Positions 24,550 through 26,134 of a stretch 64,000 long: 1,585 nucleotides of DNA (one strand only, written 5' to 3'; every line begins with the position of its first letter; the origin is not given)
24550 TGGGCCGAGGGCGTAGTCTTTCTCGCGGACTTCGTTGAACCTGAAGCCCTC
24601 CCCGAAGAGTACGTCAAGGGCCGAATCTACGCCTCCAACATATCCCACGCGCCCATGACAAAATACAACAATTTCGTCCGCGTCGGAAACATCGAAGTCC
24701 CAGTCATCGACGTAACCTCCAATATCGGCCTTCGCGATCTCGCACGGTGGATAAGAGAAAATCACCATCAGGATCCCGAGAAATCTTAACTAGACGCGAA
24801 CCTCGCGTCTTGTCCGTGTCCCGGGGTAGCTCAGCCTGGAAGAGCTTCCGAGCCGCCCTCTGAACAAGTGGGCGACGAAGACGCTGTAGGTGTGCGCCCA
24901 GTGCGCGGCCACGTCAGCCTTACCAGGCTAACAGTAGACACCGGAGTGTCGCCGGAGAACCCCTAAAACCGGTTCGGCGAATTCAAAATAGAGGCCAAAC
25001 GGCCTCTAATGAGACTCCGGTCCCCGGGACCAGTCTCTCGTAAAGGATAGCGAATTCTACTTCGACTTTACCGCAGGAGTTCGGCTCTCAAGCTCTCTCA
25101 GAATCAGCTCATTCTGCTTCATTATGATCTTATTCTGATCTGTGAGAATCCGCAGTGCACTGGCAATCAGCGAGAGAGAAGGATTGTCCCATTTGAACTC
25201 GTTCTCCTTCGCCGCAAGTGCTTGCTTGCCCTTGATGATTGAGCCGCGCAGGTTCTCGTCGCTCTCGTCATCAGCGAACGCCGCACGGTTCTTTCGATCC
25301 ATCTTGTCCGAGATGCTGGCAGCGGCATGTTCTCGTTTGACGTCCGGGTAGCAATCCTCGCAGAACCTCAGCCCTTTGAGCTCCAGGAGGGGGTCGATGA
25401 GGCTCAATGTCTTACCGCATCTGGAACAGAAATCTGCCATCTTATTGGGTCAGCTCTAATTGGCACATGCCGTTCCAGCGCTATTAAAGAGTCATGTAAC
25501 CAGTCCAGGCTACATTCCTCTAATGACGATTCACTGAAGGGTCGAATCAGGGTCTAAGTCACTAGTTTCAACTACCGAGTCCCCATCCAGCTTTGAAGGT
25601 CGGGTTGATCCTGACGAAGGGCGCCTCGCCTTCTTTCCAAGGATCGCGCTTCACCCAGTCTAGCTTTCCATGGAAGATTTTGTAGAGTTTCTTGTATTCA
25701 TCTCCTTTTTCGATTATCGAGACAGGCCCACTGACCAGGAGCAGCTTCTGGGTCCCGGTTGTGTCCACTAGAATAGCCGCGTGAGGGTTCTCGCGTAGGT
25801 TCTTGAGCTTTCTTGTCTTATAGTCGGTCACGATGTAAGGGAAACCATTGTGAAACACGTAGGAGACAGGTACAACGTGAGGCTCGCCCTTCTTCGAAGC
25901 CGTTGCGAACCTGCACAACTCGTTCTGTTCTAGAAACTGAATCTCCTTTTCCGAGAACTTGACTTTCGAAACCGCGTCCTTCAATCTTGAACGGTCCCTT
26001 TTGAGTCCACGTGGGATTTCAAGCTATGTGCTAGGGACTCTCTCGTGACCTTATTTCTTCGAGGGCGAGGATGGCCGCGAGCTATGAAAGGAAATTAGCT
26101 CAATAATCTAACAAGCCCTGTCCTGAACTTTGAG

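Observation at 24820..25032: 213-nt tRNA-Tyr(GUA) that may carry four introns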

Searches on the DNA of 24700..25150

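Call 37: search_rna_families(source=window, threshold=evalue, max_evalue=10, start=24700, end=25150, show_alignments=3)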
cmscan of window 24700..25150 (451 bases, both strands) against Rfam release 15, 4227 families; matches with E-value up to 10: 0.
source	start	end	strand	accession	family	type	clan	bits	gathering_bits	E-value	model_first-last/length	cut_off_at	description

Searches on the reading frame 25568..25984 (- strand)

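Call 12: search_protein_families(library=pfam, proteins=[window:25568-25984:-])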
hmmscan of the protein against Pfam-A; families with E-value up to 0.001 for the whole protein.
window:25568-25984:- (138 aa): 2 families
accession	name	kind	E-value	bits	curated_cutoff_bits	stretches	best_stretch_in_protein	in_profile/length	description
PF01243.27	PNPOx_N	-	6.7e-17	62.4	28.1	1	16-102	7-87/120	Pyridoxamine 5'-phosphate oxidase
PF12900.13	Pyridox_ox_2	-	4.9e-07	30.2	27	1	16-74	7-63/140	Pyridoxamine 5'-phosphate oxidase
